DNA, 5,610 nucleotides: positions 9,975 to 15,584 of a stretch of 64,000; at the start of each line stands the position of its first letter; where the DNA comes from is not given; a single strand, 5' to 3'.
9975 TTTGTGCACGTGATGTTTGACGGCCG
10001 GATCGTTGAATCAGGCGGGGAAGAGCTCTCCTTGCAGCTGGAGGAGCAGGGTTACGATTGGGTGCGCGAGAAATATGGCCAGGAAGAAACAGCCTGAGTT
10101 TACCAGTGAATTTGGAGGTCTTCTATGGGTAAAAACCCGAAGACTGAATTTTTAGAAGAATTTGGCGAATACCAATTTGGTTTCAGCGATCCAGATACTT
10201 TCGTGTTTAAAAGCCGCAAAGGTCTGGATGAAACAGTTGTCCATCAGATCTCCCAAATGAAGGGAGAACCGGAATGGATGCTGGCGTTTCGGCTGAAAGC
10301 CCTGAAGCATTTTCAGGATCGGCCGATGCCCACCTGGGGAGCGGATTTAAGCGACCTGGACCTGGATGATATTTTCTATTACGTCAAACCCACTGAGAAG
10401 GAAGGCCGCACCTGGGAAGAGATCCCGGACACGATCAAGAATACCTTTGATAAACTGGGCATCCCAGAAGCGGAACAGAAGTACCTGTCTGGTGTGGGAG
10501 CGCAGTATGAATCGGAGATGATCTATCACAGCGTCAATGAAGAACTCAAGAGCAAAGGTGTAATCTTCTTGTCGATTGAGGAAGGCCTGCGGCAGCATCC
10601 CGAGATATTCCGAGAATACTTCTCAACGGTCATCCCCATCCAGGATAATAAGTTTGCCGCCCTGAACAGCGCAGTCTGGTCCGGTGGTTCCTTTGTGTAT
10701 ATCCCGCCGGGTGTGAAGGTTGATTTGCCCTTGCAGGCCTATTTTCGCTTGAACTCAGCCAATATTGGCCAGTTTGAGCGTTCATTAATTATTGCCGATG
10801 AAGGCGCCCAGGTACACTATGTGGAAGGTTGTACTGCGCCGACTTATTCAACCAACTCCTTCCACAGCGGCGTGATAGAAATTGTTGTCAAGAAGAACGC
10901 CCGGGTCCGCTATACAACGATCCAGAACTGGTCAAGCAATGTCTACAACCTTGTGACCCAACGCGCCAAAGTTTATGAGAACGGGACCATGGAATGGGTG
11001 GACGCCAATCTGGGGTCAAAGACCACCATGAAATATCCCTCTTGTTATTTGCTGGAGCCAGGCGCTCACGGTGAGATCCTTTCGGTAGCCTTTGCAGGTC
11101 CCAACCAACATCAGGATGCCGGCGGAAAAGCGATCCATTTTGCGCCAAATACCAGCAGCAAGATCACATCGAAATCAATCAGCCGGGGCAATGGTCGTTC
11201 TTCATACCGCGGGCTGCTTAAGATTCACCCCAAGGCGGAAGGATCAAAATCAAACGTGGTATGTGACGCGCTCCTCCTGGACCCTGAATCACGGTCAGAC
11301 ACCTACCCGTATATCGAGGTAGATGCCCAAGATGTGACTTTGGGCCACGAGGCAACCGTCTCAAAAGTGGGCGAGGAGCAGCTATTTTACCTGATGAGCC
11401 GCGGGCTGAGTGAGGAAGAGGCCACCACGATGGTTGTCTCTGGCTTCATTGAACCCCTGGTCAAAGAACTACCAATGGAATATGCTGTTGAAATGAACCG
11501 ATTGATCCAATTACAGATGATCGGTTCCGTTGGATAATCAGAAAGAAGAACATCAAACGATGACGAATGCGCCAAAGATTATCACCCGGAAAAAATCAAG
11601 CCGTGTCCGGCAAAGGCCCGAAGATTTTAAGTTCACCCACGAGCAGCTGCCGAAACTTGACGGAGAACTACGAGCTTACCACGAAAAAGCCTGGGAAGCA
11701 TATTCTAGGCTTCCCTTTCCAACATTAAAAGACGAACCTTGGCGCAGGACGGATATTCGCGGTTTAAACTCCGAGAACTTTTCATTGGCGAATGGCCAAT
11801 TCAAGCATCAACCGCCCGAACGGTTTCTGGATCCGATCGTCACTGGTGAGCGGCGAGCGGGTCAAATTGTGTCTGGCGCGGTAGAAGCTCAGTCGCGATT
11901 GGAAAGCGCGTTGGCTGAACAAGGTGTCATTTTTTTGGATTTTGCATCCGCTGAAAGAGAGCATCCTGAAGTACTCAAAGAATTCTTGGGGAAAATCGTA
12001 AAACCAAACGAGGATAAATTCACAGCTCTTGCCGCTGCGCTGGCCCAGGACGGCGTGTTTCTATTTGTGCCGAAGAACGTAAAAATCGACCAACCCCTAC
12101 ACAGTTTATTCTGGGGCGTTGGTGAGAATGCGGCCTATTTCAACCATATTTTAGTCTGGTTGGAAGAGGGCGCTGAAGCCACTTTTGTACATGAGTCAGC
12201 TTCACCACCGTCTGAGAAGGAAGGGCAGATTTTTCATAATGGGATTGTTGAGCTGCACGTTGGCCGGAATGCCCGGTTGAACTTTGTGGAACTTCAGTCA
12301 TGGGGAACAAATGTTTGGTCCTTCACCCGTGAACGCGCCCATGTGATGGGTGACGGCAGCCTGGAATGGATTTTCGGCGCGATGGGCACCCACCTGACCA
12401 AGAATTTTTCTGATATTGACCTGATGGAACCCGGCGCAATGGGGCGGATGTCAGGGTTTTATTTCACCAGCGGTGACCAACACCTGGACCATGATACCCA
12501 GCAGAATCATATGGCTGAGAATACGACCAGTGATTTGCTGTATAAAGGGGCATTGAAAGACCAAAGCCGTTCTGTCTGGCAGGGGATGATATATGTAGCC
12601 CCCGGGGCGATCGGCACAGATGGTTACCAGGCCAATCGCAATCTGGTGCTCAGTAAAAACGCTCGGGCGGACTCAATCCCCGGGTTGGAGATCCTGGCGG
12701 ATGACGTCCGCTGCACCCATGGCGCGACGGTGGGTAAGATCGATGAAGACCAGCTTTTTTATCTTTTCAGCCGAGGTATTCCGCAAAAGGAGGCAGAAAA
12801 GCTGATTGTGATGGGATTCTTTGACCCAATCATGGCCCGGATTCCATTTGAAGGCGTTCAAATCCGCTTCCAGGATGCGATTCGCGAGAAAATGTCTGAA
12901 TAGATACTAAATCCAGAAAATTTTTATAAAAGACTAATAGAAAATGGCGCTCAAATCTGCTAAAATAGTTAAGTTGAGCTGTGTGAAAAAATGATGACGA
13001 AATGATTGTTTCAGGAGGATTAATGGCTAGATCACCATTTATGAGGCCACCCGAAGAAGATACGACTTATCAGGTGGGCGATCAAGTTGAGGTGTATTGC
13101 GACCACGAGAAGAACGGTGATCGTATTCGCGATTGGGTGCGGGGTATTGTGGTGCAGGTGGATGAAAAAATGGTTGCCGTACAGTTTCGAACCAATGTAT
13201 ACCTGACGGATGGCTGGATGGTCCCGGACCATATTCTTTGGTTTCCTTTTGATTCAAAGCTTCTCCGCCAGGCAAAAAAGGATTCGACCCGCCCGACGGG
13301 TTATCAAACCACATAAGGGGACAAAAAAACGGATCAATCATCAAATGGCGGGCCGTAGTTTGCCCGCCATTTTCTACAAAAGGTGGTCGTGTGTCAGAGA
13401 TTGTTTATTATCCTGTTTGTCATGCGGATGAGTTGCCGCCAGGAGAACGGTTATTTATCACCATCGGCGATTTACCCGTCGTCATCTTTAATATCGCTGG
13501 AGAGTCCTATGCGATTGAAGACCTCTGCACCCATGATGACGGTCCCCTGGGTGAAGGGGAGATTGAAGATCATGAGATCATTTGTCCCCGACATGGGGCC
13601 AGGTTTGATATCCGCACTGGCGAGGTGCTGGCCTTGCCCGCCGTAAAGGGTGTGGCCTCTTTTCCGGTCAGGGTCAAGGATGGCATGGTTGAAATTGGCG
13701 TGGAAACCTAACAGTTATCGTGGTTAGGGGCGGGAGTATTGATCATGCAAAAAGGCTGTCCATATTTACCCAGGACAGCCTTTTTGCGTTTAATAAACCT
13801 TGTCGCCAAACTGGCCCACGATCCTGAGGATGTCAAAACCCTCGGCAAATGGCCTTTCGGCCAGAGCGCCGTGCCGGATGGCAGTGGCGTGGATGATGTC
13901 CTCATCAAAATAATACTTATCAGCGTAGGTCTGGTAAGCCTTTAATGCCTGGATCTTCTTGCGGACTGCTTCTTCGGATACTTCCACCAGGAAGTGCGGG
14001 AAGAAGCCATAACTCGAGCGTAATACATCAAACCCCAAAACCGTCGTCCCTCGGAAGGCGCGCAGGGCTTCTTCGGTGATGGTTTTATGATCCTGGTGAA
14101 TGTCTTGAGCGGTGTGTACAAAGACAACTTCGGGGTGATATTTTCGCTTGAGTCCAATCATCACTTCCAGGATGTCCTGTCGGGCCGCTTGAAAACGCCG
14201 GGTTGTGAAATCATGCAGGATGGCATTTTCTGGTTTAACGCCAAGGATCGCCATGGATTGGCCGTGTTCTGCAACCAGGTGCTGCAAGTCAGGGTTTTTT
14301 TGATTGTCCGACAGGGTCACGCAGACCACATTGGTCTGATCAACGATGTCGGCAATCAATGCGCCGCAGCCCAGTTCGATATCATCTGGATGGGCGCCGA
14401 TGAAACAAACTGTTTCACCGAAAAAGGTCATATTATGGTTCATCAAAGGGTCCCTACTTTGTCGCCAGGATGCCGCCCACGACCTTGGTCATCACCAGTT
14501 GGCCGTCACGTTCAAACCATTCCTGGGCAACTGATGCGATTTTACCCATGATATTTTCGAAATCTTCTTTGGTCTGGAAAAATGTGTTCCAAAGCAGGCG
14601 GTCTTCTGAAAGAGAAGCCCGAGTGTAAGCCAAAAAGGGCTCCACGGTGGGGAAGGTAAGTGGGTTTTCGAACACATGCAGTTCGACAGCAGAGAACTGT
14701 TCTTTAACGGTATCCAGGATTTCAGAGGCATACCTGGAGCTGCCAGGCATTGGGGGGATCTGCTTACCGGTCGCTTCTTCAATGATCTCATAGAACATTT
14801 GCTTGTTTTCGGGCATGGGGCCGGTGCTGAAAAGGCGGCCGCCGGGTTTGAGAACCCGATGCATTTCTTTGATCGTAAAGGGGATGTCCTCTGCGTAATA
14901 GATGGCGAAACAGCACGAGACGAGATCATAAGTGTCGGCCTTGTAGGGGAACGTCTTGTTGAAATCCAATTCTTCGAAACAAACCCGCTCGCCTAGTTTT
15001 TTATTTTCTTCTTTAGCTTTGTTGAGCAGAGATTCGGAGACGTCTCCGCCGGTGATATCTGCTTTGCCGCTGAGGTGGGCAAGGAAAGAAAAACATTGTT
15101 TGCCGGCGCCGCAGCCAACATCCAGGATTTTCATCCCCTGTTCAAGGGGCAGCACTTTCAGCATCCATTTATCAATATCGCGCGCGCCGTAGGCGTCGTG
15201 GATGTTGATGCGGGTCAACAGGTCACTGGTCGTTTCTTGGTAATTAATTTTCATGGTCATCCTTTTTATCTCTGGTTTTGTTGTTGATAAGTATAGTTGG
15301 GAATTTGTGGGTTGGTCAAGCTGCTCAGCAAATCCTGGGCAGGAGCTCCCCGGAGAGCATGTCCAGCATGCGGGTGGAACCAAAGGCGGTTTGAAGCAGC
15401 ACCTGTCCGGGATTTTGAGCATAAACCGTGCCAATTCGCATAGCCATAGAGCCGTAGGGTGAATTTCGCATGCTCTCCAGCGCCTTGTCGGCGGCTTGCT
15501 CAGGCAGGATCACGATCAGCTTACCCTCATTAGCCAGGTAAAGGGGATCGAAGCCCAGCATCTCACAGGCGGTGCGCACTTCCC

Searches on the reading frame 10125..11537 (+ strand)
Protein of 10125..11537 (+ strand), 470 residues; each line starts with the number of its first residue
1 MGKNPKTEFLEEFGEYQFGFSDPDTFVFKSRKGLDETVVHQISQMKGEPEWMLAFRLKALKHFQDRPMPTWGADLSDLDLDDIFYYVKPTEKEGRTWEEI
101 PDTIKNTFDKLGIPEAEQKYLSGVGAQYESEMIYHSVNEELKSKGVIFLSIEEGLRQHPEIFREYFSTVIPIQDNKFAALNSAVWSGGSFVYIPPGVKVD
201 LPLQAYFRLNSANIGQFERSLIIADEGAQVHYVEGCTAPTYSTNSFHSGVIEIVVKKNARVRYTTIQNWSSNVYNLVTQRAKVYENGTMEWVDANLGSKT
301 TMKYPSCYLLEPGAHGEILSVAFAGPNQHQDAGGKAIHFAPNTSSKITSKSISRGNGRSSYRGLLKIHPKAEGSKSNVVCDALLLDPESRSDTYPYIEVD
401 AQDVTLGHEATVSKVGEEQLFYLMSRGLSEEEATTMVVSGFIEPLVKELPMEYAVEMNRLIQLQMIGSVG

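Call 81: search_protein_families(library=pfam, proteins=[window:10125-11537:+], max_evalue=1e-8)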
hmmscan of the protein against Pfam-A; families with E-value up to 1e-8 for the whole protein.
window:10125-11537:+ (470 aa): 2 families
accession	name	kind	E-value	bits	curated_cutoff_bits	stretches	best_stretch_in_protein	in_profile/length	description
PF01458.23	SUFBD_core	-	4.7e-89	298.3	27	1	207-441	1-232/232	SUF system FeS cluster assembly, SufBD core domain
PF19295.5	SufBD_N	-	5.1e-11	43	23.5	1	138-204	104-171/172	SufBD protein N-terminal region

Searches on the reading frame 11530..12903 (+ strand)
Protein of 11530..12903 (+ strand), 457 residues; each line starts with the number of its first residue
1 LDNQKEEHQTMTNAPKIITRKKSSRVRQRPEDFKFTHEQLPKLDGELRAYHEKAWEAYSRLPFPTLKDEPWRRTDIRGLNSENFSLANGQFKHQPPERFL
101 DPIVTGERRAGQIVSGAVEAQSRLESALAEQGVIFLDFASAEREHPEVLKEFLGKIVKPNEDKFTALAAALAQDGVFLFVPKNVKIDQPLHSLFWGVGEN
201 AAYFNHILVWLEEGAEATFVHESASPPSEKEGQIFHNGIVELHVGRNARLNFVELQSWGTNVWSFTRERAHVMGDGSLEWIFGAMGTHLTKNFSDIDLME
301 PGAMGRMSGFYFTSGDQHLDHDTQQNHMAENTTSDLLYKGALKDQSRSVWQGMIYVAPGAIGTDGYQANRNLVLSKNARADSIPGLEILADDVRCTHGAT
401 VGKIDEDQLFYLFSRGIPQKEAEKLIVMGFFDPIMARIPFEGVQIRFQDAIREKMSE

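Call 81: search_protein_families(library=pfam, proteins=[window:11530-12903:+], max_evalue=1e-8)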
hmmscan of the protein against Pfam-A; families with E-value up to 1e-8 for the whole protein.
window:11530-12903:+ (457 aa): 2 families
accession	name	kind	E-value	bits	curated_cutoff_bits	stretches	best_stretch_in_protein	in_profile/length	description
PF01458.23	SUFBD_core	-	7.5e-83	278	27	1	198-430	5-232/232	SUF system FeS cluster assembly, SufBD core domain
PF19295.5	SufBD_N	-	6.6e-22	78.4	23.5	1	47-190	26-170/172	SufBD protein N-terminal region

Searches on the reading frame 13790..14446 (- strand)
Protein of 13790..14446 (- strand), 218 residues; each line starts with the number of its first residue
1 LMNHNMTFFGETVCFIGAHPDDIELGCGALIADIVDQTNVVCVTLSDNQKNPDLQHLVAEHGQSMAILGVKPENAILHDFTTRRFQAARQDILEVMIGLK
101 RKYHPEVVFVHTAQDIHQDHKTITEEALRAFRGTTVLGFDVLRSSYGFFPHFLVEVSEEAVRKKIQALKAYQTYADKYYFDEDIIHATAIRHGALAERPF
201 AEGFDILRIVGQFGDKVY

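Call 14: search_protein_families(library=pfam, proteins=[window:13790-14446:-], max_evalue=0.00001)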
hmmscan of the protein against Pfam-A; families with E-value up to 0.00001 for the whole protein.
window:13790-14446:- (218 aa): 1 family
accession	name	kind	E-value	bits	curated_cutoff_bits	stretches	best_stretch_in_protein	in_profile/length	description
PF02585.22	PIG-L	-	8.3e-16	59.1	28.2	1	15-130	2-128/129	GlcNAc-PI de-N-acetylase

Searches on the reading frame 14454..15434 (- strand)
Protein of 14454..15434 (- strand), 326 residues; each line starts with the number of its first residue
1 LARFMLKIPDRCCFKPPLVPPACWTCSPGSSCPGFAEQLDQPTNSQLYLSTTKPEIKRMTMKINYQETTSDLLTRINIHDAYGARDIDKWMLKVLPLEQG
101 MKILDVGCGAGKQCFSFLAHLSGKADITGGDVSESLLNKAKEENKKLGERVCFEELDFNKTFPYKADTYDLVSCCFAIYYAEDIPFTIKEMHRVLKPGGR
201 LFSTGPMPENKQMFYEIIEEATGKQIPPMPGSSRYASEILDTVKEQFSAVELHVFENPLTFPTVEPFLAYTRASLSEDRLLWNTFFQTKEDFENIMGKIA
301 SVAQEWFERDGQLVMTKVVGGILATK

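Call 14: search_protein_families(library=pfam, proteins=[window:14454-15434:-], max_evalue=0.00001)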
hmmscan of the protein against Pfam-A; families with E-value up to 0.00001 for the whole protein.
window:14454-15434:- (326 aa): 7 families
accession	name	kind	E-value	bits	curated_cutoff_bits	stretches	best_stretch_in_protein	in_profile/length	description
PF13847.12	Methyltransf_31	-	1.7e-20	73.7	27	1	98-218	2-123/145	Methyltransferase domain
PF13649.12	Methyltransf_25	-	6.4e-20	72.1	27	1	103-199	1-97/97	Methyltransferase domain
PF08241.18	Methyltransf_11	-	2.1e-18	67.2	21.2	1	104-202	1-94/95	Methyltransferase domain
PF08242.18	Methyltransf_12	-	3.8e-16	60.1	30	1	104-201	1-98/98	Methyltransferase domain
PF01209.24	Ubie_methyltran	-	2.5e-15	56.9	20.1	1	91-202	39-150/233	ubiE/COQ5 methyltransferase family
PF13489.12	Methyltransf_23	-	2.1e-12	47.5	27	1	83-204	5-117/164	Methyltransferase domain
PF01135.25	PCMT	-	1.2e-08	35.4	20.3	1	77-221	51-188/210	Protein-L-isoaspartate(D-aspartate) O-methyltransferase (PCMT)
